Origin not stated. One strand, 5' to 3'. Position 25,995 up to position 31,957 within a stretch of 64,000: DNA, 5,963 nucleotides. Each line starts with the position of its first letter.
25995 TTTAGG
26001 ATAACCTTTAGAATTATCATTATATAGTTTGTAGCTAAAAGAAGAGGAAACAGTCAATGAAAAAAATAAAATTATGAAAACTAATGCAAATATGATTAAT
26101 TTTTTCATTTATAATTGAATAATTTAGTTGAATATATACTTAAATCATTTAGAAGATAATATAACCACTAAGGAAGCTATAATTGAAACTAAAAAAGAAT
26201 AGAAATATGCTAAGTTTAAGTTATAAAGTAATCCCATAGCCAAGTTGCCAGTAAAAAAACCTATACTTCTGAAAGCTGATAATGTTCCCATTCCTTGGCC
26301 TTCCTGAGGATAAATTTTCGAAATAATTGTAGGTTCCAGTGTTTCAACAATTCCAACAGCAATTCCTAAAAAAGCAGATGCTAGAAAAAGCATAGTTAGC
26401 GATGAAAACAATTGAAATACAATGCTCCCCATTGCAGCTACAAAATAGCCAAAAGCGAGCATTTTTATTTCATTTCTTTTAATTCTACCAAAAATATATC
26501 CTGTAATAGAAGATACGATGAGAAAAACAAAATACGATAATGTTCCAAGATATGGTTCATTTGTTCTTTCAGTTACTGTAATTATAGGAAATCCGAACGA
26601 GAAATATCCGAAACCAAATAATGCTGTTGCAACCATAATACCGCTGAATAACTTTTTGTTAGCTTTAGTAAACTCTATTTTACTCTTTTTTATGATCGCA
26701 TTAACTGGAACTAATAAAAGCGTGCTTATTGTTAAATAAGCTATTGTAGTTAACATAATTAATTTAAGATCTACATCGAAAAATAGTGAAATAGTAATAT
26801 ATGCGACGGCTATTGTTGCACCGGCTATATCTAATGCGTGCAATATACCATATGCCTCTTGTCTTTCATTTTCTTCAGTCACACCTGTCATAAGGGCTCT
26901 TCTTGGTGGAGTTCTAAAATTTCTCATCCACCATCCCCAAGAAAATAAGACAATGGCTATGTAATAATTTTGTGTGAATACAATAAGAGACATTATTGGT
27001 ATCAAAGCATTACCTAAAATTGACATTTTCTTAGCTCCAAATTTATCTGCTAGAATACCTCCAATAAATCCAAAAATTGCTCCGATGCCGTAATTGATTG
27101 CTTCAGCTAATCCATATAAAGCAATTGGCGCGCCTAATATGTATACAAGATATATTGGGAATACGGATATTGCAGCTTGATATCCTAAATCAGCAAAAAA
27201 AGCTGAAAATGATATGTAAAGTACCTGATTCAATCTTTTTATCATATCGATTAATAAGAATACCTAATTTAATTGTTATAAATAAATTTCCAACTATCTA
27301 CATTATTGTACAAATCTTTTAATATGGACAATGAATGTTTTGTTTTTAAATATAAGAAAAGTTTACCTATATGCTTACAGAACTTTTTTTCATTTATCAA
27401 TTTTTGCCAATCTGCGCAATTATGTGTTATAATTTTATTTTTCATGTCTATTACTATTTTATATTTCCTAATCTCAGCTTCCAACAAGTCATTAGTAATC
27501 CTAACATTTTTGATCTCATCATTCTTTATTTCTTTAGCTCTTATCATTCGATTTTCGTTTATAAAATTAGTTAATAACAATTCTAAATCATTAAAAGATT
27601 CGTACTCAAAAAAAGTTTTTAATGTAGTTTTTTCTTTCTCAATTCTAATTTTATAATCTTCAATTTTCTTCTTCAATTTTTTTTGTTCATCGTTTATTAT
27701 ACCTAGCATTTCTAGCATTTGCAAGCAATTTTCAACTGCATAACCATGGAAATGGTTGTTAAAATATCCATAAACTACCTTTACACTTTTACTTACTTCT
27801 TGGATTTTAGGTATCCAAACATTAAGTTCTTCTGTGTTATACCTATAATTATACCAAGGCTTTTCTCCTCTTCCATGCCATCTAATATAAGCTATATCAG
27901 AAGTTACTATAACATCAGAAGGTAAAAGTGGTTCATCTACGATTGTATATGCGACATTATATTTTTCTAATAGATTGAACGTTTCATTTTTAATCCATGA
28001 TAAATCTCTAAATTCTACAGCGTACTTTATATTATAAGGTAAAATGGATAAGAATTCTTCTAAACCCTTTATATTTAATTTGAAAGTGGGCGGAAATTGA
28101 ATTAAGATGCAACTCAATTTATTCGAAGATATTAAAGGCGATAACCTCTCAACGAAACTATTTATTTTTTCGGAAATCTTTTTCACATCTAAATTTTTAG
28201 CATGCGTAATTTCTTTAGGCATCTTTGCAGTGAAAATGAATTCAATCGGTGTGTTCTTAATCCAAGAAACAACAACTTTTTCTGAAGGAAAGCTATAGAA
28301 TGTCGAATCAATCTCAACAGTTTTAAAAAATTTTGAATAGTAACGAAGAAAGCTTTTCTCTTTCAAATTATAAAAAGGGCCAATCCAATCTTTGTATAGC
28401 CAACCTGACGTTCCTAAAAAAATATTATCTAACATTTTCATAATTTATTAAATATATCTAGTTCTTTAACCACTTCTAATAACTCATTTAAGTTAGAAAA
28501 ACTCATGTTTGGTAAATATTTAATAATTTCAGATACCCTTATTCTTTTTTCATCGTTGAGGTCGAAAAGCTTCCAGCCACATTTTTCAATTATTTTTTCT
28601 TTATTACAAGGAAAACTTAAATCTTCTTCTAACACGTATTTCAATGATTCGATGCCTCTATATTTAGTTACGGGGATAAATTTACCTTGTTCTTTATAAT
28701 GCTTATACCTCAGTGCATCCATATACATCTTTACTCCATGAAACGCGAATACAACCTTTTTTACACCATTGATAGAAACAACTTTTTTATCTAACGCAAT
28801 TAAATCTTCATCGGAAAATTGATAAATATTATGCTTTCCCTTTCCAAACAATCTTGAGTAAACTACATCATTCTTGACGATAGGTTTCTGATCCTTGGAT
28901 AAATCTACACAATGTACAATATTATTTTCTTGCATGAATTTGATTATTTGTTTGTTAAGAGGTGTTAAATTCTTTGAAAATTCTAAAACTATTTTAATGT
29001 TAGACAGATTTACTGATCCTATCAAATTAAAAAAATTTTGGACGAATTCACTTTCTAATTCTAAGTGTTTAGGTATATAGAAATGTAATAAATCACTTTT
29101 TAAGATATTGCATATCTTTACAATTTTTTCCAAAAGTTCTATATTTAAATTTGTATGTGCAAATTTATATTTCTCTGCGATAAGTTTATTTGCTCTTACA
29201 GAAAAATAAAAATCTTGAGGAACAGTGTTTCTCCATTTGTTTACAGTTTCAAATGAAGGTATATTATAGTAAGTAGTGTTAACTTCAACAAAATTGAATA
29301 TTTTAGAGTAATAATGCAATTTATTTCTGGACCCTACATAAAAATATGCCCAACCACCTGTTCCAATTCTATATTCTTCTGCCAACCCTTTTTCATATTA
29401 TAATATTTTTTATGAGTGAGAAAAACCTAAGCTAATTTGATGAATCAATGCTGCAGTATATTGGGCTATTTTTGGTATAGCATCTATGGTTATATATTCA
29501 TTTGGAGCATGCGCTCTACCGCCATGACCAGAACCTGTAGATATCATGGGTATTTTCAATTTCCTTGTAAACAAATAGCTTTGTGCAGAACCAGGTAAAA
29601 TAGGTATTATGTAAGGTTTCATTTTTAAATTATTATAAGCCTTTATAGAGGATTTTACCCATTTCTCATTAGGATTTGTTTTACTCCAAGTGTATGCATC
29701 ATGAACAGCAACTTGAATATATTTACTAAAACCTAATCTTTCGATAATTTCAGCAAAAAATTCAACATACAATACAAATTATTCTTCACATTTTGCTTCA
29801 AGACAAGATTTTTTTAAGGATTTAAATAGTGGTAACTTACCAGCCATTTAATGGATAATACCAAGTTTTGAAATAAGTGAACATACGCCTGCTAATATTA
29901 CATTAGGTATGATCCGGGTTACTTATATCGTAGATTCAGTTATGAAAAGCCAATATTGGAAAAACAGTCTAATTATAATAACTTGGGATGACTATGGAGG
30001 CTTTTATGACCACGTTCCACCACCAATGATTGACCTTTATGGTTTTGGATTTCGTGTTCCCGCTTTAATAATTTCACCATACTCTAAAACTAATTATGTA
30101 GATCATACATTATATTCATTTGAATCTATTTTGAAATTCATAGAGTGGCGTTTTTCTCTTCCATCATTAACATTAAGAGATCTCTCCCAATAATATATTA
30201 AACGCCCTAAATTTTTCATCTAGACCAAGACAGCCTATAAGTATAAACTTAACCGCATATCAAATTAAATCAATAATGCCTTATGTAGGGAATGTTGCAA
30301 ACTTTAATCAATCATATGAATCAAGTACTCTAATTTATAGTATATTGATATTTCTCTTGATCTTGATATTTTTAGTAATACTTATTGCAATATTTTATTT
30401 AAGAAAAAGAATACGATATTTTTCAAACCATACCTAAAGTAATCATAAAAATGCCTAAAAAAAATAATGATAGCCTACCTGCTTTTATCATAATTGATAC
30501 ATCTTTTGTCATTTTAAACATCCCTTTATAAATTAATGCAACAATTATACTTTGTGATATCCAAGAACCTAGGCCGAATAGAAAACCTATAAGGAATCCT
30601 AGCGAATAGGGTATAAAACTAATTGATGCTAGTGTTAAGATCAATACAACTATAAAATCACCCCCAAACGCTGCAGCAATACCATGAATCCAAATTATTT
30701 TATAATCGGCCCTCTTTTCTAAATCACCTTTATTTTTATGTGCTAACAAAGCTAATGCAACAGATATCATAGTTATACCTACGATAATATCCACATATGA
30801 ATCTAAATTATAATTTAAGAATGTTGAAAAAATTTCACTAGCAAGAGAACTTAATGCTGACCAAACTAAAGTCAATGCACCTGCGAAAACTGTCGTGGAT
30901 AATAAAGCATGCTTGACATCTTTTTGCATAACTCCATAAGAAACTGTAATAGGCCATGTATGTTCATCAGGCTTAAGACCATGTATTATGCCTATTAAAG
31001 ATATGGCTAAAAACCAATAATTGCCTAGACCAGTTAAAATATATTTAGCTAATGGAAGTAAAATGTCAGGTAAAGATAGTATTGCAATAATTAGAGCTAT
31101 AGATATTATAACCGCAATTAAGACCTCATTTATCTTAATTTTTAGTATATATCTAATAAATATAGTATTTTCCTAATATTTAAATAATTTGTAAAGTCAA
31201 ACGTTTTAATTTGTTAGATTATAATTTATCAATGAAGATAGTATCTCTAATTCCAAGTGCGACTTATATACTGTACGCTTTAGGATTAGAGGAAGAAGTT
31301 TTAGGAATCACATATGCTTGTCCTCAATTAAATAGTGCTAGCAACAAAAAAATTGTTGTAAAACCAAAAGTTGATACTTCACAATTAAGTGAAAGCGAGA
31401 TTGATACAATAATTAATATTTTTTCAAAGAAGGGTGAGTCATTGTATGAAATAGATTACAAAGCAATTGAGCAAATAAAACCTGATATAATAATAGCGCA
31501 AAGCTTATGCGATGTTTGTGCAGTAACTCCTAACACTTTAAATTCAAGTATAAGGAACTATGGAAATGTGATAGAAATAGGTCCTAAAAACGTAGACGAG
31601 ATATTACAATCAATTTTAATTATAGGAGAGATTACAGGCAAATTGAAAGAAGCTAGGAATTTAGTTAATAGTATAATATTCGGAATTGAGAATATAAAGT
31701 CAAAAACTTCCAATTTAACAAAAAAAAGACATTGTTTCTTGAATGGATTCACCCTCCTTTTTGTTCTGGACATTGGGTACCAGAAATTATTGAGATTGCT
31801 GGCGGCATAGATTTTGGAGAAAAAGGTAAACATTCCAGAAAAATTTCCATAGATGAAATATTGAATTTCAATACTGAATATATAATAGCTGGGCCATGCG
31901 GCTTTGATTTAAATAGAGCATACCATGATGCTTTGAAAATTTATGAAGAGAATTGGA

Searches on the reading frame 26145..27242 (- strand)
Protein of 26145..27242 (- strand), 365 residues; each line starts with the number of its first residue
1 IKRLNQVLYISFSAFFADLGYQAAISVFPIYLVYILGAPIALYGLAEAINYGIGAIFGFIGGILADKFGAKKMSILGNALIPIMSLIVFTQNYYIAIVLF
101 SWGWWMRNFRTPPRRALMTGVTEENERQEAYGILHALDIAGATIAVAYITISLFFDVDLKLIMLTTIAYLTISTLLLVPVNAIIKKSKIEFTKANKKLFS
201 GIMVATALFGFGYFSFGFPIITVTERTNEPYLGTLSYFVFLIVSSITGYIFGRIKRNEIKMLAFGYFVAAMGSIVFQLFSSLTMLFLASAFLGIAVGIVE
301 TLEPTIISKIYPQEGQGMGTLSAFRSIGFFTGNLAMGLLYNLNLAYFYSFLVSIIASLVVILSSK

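Call 50: search_protein_families(library=pfam, proteins=[window:26145-27242:-], max_evalue=0.001)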
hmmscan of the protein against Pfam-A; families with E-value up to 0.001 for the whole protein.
window:26145-27242:- (365 aa): 1 family
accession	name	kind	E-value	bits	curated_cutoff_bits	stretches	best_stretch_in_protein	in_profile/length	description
PF07690.21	MFS_1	-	4.2e-31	108.6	33.4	2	11-312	2-324/347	Major Facilitator Superfamily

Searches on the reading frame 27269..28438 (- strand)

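Call 50: search_protein_families(library=pfam, proteins=[window:27269-28438:-], max_evalue=0.001)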
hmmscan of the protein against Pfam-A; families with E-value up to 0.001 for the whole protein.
window:27269-28438:- (389 aa): 1 family
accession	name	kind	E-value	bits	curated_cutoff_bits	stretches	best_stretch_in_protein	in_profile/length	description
PF01904.24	DUF72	-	1.1e-65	222.2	25.3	1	24-244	4-217/217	Protein of unknown function DUF72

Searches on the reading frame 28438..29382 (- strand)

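Call 50: search_protein_families(library=pfam, proteins=[window:28438-29382:-], max_evalue=0.001)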
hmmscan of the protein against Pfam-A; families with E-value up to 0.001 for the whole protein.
window:28438-29382:- (314 aa): 1 family
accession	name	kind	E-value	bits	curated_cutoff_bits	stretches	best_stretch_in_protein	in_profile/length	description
PF01904.24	DUF72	-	5.9e-26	92.3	25.3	1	18-215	7-200/217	Protein of unknown function DUF72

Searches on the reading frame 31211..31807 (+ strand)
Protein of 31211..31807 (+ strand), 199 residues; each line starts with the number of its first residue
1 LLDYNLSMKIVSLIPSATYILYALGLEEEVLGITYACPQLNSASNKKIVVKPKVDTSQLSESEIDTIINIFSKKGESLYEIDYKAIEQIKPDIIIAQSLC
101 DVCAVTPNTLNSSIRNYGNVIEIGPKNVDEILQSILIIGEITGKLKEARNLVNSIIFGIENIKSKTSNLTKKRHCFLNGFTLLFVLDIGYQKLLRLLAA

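Call 50: search_protein_families(library=pfam, proteins=[window:31211-31807:+], max_evalue=0.001)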
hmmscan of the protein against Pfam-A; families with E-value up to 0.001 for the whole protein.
window:31211-31807:+ (199 aa): 1 family
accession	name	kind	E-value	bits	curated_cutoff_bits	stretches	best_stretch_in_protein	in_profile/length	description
PF01497.23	Peripla_BP_2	-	1.1e-07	32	27.5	1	10-173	1-137/235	Periplasmic binding protein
